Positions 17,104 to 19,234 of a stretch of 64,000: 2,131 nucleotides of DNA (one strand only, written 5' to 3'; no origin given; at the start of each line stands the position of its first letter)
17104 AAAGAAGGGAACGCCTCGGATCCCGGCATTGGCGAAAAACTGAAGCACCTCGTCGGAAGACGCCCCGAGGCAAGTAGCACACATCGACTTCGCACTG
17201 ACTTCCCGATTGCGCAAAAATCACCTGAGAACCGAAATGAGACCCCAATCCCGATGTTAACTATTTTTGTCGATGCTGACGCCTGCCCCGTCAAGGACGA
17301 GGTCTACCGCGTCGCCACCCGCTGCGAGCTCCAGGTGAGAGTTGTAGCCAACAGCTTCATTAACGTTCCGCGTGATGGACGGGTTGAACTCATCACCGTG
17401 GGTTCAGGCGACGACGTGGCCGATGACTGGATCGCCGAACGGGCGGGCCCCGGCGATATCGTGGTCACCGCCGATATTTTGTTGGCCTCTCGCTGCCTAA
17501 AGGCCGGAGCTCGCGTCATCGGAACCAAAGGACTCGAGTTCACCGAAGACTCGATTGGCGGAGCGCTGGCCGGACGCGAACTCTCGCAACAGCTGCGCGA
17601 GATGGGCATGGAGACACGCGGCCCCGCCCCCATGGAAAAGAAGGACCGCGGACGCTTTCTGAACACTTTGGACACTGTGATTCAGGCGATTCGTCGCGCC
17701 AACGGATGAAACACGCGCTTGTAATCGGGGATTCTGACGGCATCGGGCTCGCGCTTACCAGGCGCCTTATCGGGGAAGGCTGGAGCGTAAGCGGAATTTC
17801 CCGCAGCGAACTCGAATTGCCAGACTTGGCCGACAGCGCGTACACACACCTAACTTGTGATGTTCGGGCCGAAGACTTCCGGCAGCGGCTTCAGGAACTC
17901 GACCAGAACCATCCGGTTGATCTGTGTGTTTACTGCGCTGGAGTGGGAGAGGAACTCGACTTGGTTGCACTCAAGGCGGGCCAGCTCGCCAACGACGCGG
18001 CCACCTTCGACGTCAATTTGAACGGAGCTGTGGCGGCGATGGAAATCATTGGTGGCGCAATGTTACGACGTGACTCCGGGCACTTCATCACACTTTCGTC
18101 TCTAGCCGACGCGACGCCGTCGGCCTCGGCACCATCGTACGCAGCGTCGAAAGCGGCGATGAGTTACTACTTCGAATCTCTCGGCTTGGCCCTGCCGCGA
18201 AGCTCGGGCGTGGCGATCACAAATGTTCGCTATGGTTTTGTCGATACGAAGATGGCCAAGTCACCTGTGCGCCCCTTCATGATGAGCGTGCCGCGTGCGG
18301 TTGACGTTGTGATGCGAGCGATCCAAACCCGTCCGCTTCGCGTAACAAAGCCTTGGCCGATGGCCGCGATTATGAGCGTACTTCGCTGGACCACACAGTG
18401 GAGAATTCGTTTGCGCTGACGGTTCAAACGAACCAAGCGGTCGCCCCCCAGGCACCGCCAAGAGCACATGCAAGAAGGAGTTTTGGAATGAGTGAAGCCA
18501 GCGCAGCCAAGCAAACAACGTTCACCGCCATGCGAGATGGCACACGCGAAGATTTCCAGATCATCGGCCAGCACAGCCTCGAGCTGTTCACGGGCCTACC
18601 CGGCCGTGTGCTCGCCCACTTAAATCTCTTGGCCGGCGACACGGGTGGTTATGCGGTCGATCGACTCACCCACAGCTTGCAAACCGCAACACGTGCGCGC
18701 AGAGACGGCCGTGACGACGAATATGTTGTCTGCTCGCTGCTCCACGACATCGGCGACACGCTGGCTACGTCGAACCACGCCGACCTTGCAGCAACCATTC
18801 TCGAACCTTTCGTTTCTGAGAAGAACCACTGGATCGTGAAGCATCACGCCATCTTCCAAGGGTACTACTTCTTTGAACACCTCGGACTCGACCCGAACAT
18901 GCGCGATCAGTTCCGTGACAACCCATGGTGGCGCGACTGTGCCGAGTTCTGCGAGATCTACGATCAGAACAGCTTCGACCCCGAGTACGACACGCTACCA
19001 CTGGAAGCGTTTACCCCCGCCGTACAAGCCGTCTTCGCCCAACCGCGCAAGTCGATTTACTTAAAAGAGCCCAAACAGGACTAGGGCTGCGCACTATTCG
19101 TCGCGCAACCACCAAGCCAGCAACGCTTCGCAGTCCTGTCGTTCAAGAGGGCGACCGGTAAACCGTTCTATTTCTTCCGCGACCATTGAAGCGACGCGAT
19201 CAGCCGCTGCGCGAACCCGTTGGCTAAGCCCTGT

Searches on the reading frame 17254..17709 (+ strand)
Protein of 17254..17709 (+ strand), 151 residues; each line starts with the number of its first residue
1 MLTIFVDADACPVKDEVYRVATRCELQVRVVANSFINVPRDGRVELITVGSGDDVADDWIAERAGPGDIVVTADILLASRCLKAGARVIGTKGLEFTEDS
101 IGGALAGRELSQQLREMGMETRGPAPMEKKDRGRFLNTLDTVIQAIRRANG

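Call 47: search_protein_families(library=pfam, proteins=[window:17254-17709:+], max_evalue=0.001)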
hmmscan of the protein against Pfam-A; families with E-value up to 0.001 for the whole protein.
window:17254-17709:+ (151 aa): 1 family
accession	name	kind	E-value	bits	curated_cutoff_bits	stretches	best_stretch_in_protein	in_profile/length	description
PF02639.20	DUF188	-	5.8e-44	149.3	24.3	1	16-144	1-129/130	Uncharacterized BCR, YaiI/YqxD family COG1671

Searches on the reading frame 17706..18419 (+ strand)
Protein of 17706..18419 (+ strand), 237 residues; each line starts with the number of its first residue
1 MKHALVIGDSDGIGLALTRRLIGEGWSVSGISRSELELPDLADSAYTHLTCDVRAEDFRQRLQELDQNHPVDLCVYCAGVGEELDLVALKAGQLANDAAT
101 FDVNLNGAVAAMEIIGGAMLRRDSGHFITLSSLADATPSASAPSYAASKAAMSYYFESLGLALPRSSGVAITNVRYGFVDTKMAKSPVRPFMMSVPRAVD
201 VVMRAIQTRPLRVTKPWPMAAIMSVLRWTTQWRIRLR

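Call 47: search_protein_families(library=pfam, proteins=[window:17706-18419:+], max_evalue=0.001)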
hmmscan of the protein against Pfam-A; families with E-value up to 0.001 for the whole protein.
window:17706-18419:+ (237 aa): 3 families
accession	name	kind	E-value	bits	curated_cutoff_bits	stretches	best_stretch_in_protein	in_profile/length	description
PF00106.31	adh_short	-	2.2e-26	93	26.6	1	2-186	1-189/195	short chain dehydrogenase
PF13561.12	adh_short_C2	-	1.7e-13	51.1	27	1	10-186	5-183/236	Enoyl-(Acyl carrier protein) reductase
PF01370.27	Epimerase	-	0.00032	20.6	20.9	1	4-158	1-155/240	NAD dependent epimerase/dehydratase family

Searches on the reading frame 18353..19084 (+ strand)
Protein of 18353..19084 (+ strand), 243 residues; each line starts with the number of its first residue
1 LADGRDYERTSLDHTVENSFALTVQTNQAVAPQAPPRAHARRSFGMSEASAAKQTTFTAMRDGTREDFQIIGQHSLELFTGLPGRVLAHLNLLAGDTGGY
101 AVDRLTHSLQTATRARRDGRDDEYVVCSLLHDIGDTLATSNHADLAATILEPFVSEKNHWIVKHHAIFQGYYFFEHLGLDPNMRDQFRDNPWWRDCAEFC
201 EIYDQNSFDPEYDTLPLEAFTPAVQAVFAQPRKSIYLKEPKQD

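Call 6: search_protein_families(library=pfam, proteins=[window:18353-19084:+], max_evalue=0.01)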
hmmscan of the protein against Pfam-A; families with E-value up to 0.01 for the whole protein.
window:18353-19084:+ (243 aa): 2 families
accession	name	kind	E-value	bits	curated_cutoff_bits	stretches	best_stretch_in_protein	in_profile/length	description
PF01966.28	HD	-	9.2e-05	23.1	22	1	104-169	1-90/116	HD domain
PF05153.21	MIOX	-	0.0068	16.5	25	1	102-140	57-96/249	Myo-inositol oxygenase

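Call 61: find_related_loci(query=window:18488-19084:+, collection=metagenome_contigs, flank=10000)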
Query window:18488-19084:+ (198 aa) in metagenome_contigs; peptide patterns used: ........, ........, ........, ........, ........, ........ (x = any residue, [..] = any of these).
600 stretches matched a pattern (row limit reached: there are more); 494 encode a relative of the query (tblastn E <= 1e-3); the best 80 are kept; 80 distinct loci.
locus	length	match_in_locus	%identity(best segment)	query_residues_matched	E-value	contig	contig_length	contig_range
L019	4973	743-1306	84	8-195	2e-110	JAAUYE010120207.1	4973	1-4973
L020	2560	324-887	82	4-191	2e-112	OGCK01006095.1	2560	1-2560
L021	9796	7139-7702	82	8-195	1e-107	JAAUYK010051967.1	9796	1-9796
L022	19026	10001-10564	81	5-192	4e-106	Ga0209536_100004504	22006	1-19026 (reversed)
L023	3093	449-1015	79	5-193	2e-108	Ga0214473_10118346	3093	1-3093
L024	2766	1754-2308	81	10-194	5e-108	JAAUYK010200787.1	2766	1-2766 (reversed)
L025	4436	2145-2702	80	9-194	1e-104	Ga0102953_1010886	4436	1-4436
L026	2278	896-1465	79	5-194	7e-109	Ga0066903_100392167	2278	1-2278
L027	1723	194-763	77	5-194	9e-111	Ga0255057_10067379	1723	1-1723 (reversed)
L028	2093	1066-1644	78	1-194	1e-109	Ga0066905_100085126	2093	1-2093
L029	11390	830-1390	79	8-194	3e-103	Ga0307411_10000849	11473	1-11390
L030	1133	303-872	78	9-198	3e-112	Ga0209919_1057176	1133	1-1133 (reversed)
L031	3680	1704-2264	79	8-194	2e-104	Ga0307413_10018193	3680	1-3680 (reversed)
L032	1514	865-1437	79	4-194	2e-110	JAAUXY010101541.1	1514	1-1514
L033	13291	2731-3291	78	8-194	1e-102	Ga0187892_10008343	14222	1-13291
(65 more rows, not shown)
